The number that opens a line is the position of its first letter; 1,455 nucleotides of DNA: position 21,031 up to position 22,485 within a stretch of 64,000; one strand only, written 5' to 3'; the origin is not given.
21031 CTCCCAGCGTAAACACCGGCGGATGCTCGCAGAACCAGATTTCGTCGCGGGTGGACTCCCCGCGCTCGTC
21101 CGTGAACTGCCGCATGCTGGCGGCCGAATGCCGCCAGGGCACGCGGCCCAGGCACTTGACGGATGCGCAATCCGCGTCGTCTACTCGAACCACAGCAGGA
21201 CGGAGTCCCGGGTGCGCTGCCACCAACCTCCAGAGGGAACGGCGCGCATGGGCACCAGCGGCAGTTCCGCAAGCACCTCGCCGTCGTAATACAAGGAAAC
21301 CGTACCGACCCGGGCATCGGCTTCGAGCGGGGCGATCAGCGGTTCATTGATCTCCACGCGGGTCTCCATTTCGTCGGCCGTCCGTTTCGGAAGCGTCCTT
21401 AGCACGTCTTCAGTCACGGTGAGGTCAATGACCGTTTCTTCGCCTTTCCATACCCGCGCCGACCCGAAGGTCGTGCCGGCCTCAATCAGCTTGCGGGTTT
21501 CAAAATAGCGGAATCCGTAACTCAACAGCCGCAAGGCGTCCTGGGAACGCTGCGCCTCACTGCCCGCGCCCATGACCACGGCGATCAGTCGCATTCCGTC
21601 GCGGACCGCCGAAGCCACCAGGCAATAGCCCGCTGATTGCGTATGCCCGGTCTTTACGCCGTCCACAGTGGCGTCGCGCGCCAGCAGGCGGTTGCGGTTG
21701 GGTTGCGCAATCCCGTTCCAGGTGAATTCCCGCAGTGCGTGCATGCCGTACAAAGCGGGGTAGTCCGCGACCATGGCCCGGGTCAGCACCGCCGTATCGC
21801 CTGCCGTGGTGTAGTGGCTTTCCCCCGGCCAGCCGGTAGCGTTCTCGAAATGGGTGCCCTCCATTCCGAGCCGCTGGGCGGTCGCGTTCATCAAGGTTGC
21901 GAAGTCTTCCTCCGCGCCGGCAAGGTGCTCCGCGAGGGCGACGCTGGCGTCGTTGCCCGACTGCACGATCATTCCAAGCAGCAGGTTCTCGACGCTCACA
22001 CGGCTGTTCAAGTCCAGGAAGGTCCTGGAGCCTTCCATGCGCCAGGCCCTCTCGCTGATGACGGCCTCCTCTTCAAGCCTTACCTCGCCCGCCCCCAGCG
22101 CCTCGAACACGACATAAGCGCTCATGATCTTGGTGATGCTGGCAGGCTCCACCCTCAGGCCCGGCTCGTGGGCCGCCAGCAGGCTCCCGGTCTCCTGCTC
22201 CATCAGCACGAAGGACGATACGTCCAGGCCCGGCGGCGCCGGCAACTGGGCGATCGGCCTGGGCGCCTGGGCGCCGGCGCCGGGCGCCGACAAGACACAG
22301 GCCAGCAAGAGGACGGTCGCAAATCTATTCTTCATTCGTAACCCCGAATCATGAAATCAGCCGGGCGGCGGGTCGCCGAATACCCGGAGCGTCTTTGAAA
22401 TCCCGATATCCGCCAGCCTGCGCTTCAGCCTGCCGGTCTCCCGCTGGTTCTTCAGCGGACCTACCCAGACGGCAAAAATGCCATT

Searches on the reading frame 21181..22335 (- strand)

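Call 106: search_protein_families(library=pfam, proteins=[window:21181-22335:-], max_evalue=0.0001)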
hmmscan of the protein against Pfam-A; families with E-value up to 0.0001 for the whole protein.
window:21181-22335:- (384 aa): 3 families
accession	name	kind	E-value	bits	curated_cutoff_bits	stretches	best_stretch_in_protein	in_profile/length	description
PF00768.25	Peptidase_S11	-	3.6e-72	243.1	27.6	1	33-257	6-237/239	D-alanyl-D-alanine carboxypeptidase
PF07943.18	PBP5_C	-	7.9e-21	74.5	21.2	1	278-367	1-90/91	Penicillin-binding protein 5, C-terminal domain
PF13354.11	Beta-lactamase2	-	5.3e-13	49.2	22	1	42-190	2-148/214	Beta-lactamase enzyme family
